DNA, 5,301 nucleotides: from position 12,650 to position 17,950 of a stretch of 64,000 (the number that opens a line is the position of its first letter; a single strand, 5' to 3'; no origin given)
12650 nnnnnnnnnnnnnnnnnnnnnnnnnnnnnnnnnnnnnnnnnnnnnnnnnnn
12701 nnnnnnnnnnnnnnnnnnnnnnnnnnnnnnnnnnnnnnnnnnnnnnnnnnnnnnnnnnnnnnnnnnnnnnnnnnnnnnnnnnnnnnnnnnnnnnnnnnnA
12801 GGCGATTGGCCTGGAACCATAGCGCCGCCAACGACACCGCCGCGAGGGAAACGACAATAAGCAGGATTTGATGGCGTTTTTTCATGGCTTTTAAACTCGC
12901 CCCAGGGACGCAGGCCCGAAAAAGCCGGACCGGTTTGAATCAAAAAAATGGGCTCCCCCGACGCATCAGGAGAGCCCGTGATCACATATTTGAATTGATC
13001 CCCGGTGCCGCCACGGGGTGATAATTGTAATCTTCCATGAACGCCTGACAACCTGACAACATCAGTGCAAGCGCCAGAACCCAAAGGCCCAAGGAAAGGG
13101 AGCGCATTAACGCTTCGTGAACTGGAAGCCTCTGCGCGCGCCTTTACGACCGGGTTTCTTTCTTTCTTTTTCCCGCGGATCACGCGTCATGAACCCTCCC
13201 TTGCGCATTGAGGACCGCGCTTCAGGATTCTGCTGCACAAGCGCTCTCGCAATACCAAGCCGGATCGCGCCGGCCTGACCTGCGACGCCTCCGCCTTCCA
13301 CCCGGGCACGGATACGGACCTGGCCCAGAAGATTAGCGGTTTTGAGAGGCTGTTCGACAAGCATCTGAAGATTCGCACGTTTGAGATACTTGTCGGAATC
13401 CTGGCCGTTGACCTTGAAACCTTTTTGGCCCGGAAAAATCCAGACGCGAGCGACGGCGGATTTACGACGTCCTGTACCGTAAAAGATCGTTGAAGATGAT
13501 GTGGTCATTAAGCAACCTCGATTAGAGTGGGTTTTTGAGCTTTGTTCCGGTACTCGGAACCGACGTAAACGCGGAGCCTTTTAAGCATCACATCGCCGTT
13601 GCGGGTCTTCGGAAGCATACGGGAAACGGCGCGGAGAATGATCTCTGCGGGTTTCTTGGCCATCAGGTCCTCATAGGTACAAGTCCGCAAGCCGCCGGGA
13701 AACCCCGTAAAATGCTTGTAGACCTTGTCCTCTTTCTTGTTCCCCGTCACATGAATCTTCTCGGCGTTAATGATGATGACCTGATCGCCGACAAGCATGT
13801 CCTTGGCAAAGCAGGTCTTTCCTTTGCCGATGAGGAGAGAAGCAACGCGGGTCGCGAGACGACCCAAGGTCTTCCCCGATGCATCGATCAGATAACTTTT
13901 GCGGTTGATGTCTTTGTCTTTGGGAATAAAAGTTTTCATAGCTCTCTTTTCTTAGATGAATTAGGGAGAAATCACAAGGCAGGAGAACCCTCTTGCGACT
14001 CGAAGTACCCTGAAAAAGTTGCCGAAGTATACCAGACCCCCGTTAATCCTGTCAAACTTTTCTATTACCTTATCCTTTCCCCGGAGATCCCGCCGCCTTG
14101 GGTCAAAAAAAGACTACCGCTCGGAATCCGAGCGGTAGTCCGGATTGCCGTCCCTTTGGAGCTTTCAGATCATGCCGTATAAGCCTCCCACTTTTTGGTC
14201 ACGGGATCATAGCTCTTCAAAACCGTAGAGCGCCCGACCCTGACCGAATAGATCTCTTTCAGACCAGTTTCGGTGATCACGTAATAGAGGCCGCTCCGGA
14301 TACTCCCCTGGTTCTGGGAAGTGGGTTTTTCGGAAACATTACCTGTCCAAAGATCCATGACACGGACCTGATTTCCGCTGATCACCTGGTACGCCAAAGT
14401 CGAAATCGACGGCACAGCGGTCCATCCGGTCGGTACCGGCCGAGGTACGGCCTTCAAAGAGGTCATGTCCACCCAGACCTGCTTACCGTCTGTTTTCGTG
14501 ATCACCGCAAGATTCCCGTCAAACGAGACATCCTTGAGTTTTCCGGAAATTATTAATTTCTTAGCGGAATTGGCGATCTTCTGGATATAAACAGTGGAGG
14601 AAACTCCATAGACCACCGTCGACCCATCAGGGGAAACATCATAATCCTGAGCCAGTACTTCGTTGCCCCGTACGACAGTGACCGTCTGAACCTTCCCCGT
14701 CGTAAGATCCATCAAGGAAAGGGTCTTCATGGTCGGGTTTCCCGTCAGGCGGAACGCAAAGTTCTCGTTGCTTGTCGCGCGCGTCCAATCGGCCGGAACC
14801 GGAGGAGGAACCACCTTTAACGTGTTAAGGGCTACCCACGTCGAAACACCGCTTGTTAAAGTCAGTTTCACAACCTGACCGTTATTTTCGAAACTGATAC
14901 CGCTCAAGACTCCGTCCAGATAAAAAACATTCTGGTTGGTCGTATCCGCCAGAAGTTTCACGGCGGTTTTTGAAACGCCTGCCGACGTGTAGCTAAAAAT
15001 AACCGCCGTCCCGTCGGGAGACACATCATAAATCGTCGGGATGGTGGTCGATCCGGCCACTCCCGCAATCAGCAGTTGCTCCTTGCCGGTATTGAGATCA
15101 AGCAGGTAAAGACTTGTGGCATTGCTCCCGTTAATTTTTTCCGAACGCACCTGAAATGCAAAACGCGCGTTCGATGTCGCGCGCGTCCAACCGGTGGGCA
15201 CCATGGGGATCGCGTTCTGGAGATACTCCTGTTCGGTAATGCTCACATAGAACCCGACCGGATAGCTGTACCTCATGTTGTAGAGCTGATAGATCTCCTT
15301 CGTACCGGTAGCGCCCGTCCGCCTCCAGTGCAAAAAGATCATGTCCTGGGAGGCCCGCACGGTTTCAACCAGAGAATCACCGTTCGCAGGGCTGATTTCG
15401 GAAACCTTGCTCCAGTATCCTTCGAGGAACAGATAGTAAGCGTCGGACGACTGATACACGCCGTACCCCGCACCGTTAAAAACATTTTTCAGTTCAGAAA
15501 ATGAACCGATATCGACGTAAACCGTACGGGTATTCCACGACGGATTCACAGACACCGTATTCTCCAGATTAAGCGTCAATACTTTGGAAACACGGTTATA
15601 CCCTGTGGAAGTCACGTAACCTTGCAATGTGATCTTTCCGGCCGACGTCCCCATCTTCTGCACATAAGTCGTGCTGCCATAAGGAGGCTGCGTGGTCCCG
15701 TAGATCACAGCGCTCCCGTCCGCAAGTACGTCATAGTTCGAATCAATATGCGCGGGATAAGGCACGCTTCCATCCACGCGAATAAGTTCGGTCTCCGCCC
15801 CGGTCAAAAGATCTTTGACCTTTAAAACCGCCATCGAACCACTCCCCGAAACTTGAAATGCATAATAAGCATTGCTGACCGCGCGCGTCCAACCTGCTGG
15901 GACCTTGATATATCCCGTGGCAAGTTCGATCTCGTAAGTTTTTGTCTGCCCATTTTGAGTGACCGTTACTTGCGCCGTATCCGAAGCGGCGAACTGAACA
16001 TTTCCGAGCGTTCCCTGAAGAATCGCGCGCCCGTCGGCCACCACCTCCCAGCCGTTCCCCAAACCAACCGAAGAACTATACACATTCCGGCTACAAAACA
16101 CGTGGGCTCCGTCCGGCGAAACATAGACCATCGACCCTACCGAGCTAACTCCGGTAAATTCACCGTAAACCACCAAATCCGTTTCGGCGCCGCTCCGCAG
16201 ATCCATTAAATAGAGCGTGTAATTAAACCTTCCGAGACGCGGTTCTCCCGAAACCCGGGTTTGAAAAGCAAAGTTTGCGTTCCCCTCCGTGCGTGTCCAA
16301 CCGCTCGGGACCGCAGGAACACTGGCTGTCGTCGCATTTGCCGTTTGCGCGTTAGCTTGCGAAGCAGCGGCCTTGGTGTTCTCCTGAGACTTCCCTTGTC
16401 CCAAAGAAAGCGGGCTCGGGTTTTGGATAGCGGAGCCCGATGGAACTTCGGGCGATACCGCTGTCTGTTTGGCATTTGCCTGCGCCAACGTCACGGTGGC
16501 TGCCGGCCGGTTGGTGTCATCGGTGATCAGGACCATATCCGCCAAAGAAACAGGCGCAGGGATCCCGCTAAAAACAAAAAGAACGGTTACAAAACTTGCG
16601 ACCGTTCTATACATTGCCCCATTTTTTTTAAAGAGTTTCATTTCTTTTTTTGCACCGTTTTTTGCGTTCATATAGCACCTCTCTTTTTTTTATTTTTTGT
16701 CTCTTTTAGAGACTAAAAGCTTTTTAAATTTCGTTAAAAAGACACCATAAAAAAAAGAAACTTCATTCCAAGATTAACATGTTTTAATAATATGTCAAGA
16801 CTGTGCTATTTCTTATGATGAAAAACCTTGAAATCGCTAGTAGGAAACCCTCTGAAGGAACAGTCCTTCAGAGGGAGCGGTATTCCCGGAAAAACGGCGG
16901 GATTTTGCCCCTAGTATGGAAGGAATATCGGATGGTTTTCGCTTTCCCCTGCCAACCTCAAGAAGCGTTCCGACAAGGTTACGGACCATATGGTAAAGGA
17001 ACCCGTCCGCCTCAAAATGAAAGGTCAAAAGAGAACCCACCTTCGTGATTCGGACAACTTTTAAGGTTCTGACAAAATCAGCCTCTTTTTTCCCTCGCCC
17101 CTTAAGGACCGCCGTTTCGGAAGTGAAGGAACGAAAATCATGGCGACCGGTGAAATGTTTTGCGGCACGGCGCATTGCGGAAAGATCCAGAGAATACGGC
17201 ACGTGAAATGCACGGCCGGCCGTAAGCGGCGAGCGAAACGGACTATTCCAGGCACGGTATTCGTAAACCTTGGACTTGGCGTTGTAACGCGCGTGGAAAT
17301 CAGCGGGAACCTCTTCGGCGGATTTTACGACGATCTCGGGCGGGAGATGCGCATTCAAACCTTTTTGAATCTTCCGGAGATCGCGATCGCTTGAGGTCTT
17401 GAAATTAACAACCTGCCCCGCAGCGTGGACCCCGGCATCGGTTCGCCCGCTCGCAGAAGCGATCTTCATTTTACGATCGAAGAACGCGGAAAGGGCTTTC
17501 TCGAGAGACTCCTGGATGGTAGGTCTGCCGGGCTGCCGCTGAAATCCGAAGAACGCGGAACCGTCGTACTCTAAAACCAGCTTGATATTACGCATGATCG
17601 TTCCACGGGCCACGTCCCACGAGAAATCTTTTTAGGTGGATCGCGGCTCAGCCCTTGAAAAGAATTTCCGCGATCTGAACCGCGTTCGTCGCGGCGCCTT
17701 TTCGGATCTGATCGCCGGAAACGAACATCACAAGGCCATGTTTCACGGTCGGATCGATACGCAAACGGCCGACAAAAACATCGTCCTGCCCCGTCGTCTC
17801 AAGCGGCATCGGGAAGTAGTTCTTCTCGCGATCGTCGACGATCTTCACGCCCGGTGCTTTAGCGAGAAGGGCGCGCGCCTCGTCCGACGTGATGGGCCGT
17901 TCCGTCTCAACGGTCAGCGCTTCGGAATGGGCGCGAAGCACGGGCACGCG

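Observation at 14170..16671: Secreted 833-aa protein built from five tandem repeats of a previously unrecognised module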

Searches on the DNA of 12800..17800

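Call 70: search_rna_families(source=window, start=12800, end=17800, threshold=evalue, max_evalue=0.1)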
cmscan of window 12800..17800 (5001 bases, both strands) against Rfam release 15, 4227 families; matches with E-value up to 0.1: 2.
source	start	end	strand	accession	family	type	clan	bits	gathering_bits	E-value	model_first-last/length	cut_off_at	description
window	16569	16652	-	RF00558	L20_leader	Cis-reg; leader;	-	25.4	58.7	0.08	1-127/127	no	Ribosomal protein L20 leader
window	16842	16901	-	RF02374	YenS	Gene; sRNA;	-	23.5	80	0.041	1-169/169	no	Yersinia YenS sRNA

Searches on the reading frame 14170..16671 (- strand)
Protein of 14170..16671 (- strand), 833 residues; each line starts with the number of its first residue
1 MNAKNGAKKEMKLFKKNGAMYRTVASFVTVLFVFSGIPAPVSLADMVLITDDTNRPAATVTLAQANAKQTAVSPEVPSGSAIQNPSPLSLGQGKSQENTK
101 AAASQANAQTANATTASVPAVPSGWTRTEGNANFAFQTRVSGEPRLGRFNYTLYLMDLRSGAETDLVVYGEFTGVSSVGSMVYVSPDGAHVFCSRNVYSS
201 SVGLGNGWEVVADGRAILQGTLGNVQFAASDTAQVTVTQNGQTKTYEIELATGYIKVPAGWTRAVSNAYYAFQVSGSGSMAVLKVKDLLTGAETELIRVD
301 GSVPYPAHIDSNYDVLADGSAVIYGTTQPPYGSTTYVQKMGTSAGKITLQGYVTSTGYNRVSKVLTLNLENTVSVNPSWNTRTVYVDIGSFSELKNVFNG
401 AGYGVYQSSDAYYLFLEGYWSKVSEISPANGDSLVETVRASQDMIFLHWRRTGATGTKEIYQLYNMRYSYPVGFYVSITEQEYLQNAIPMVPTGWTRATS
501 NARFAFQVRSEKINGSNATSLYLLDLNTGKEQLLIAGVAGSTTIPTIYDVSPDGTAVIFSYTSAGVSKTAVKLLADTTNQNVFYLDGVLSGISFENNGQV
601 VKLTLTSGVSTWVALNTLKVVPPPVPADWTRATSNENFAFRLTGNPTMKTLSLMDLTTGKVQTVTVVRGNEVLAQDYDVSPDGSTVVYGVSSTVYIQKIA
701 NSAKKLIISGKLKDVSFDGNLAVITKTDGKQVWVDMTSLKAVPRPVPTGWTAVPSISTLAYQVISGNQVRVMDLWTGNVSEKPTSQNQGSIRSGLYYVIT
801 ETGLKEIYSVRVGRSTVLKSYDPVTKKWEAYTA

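Call 3: search_protein_families(library=pfam, proteins=[window:14170-16671:-], max_evalue=10)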
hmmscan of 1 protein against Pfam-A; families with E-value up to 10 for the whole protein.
window:14170-16671:- (833 aa): 5 families
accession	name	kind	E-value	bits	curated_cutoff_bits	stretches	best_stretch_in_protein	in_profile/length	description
PF10633.15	NPCBM_assoc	-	0.0022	18.6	24.4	1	231-268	7-41/78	NPCBM-associated, NEW3 domain of alpha-galactosidase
PF00930.27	DPPIV_N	-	0.0034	16.6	22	1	649-715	23-85/354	Dipeptidyl peptidase IV (DPP IV) N-terminal region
PF03621.18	MbtH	-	0.031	14.2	27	0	254-266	28-40/53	MbtH-like protein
PF06488.17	L_lac_phage_MSP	-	0.06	13.2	23.6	1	228-279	16-67/218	Phage tail tube protein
PF21139.3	BT_MCC_alpha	-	0.49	11.2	31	0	101-143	7-49/118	Methylcrotonyl-CoA carboxylase, alpha-subunit, BT domain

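Call 4: search_protein_families(library=ncbifam, proteins=[window:14170-16671:-], max_evalue=10)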
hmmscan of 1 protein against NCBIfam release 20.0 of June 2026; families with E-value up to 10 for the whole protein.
window:14170-16671:- (833 aa): 0 families

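Call 5: search_solved_structures(query=window:14170-16671:-, max_evalue=10)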
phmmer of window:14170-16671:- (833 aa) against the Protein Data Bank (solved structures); distinct sequences matched with E-value up to 10: 2.
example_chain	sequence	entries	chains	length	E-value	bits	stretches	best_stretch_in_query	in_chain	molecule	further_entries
5yzv_A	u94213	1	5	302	0.0025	19.1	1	649-703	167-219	Probable serine/threonine-protein kinase PkwA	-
5y26_B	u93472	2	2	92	1.7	9.8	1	652-736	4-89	Putative transcription factor C16C4.22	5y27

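Call 9: find_homologous_proteins(query=window:14170-16671:-, max_evalue=0.001)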
Query window:14170-16671:- (833 aa): 2 proteins with E <= 0.001 among 8000 candidates.
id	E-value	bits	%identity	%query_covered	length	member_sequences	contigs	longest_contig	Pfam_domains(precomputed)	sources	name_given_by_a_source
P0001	0.0e+0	1833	100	100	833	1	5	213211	-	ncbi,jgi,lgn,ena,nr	ncbi:MAG TPA: hypothetical protein PLL75_01730 [Candidatus Omnitrophota bacterium]|nr:hypothetical p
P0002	9.3e-47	178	38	23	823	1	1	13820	-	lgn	-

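Call 16: find_encoding_contigs(protein=P0002, flank=8000, max_places=4)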
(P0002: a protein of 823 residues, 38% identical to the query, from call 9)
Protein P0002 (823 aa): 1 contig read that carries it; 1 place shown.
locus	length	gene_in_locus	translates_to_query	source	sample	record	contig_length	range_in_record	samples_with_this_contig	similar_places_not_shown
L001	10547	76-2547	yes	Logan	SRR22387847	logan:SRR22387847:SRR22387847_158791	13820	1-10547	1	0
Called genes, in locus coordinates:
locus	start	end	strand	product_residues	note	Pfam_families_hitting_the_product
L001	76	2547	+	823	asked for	-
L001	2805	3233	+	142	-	PF00572:Ribosomal_L13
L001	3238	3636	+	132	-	PF00380:Ribosomal_S9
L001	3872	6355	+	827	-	PF05170:AsmA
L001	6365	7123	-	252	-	PF22935:RM44_endonuclase (weak), PF14622:Ribonucleas_3_3, PF00636:Ribonuclease_3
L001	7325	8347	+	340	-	PF01118:Semialdhyde_dh, PF02774:Semialdhyde_dhC, PF22698:Semialdhyde_dhC_1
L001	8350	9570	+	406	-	PF01960:ArgJ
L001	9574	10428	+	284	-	PF00696:AA_kinase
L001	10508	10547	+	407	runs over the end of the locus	PF00202:Aminotran_3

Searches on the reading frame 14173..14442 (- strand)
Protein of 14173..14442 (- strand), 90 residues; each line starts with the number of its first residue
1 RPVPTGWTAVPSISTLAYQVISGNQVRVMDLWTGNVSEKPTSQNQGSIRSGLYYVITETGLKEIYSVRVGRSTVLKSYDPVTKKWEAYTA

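Call 77: search_solved_structures(query=A6, max_evalue=10)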
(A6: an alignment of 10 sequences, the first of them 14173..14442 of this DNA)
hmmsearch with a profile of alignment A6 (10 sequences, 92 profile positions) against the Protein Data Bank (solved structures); distinct sequences matched with E-value up to 10: 23.
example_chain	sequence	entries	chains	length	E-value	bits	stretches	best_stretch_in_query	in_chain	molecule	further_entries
9tsn_A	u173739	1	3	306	0.0034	20.4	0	73-89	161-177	Kelch protein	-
4ch9_A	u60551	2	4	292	0.028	17.4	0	75-88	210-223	KELCH-LIKE PROTEIN 3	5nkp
6hrl_A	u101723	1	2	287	0.033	17.2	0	75-90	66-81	Kelch-like protein 17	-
2xn4_A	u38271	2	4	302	0.035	17.1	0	75-89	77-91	KELCH-LIKE PROTEIN 2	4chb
4qkr_A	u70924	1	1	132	0.31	14.1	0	49-75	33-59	DE NOVO PROTEIN 6XTYR/PV2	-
5td2_A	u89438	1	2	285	0.61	13.1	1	3-70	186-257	Tyrosine-protein kinase Mer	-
7dxl_A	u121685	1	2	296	0.66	13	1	3-70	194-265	Tyrosine-protein kinase Mer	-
7cqe_A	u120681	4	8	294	0.67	13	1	3-70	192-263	Tyrosine-protein kinase Mer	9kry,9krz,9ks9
7oam_A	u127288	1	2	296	0.67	13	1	3-70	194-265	Tyrosine-protein kinase Mer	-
7aaz_A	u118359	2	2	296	0.67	13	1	3-70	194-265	Tyrosine-protein kinase Mer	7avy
7aax_A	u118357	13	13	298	0.69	13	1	3-70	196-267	Tyrosine-protein kinase Mer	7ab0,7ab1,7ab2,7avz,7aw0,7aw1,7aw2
5tc0_A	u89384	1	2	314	0.74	12.9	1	3-70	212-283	Tyrosine-protein kinase Mer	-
5u6c_A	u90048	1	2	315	0.74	12.9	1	3-70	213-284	Tyrosine-protein kinase Mer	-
7aay_A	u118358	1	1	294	0.75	12.9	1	3-70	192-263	Tyrosine-protein kinase Mer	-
2p0c_A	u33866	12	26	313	0.75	12.9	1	3-70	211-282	Proto-oncogene tyrosine-protein kinase MER | Tyrosine-protein kinase Mer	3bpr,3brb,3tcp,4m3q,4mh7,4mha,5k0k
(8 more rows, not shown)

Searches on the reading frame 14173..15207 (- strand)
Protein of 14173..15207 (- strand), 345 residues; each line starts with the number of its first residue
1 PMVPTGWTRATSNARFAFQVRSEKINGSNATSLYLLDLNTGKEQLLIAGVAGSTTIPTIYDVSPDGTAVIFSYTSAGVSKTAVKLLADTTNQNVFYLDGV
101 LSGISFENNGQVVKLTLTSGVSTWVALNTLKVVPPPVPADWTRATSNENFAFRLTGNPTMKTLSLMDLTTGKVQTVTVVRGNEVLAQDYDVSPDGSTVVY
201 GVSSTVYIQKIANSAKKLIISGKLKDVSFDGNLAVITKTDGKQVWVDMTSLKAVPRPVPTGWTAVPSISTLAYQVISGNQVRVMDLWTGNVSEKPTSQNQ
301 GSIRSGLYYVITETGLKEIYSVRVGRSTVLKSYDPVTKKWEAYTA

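Call 49: predict_structure(alignment_id=A4)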
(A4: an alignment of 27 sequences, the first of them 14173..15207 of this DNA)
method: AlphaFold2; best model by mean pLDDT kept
length: 345 residues; sequences in the alignment: 27
mean_pLDDT: 88.5   pTM: 0.77
mean pLDDT of the five models: 88.5, 88.0, 87.8, 87.3, 87.3
residues with pLDDT >= 90: 252; 70-90: 41; 50-70: 36; < 50: 16
segments of 3 or more residues with pLDDT < 50: 295-307
pLDDT, mean of each block of 10 residues (from residue 1): 98 98 93 97 94 88 98 94 94 93 96 96 96 96 98 96 97 97 94 98 98 98 97 97 97 96 87 85 87 55 46 55 58 60 56
secondary structure, 60 per line:
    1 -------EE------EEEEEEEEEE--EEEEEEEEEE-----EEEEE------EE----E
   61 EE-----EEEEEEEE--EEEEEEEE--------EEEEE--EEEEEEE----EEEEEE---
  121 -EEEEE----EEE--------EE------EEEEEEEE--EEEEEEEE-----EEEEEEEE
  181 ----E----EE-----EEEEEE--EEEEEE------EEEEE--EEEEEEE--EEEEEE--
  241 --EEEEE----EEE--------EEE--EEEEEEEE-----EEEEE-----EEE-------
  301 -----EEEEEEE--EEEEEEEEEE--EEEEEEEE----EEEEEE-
elements in order: E16-25 E28-37 E43-47 E60-62 E68-75 E78-85 E94-98 E101-107 E112-117 E122-126 E131-133 E150-157 E160-167 E173-180 E197-202 E205-210 E217-221 E224-230 E233-238 E243-247 E252-254 E263-265 E268-275 E281-285 E291-293 E306-312 E315-324 E327-334 E339-344

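Call 67: fold_search(model_id=the predicted structure, library=pdb)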
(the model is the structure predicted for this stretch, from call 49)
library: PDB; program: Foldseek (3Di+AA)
matches with E <= 10: 1768; with E <= 0.001: 1318
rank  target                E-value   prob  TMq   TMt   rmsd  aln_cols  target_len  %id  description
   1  6y7o_A                8.1e-10  1.00  0.27  0.29  23.8       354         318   14  The complex between the eight-bladed symmetrical designer protein Tako8 and the silicotungstic acid Keggin (STA) (released 2020-12-16)
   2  9d5n_CH               1.1e-09  1.00  0.20  0.13  19.5       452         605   11  48-nm doublet microtubule from Trichomonas vaginalis strain G3 (released 2025-05-14)
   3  6lqr_B1               1.1e-09  1.00  0.29  0.15  20.8       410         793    8  Cryo-EM structure of 90S small subunit preribosomes in transition states (State C) (released 2020-09-16)
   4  5yzv_B                1.4e-09  1.00  0.26  0.30  20.3       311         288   16  Biophysical and structural characterization of the thermostable WD40 domain of a prokaryotic protein, Thermomonospora  (released 2018-10-03)
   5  1jju_B                2.2e-09  1.00  0.25  0.25  18.7       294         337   16  Structure of a Quinohemoprotein Amine Dehydrogenase with a Unique Redox Cofactor and Highly Unusual Crosslinking (released 2001-12-12)
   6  8bbg_A                2.3e-09  1.00  0.24  0.08  25.7       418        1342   12  Structure of the IFT-A complex; anterograde IFT-A train model (released 2022-12-21)
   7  8i7o_P1               2.8e-09  1.00  0.27  0.17  22.5       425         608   10  In situ structure of axonemal doublet microtubules in mouse sperm with 16-nm repeat (released 2023-10-11)
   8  6y7o_C                3.5e-09  1.00  0.25  0.27  24.3       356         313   14  The complex between the eight-bladed symmetrical designer protein Tako8 and the silicotungstic acid Keggin (STA) (released 2020-12-16)
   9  7d4i_B1               3.5e-09  1.00  0.20  0.12  19.7       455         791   10  Cryo-EM structure of 90S small ribosomal precursors complex with the DEAH-box RNA helicase Dhr1 (State F) (released 2021-10-06)
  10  8iyj_e                4.7e-09  1.00  0.23  0.14  21.6       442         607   10  Cryo-EM structure of the 48-nm repeat doublet microtubule from mouse sperm (released 2023-07-05)
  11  5mzh_A                4.9e-09  1.00  0.27  0.24  23.5       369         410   15  Crystal structure of ODA16 from Chlamydomonas reinhardtii (released 2017-03-22)
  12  8bbf_A                4.9e-09  1.00  0.24  0.13  25.1       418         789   12  Structure of the IFT-A complex; IFT-A1 module (released 2022-12-07)
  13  8snb_4B               5.1e-09  1.00  0.23  0.15  19.8       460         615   10  atomic model of sea urchin sperm doublet microtubule (48-nm periodicity) (released 2023-06-28)
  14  6lqs_B1               5.6e-09  1.00  0.28  0.15  20.1       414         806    8  Cryo-EM structure of 90S small subunit preribosomes in transition states (State D) (released 2020-09-16)
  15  9n73_LH               5.9e-09  1.00  0.20  0.10  21.1       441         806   11  SSU processome maturation and disassembly, State G (released 2025-10-29)
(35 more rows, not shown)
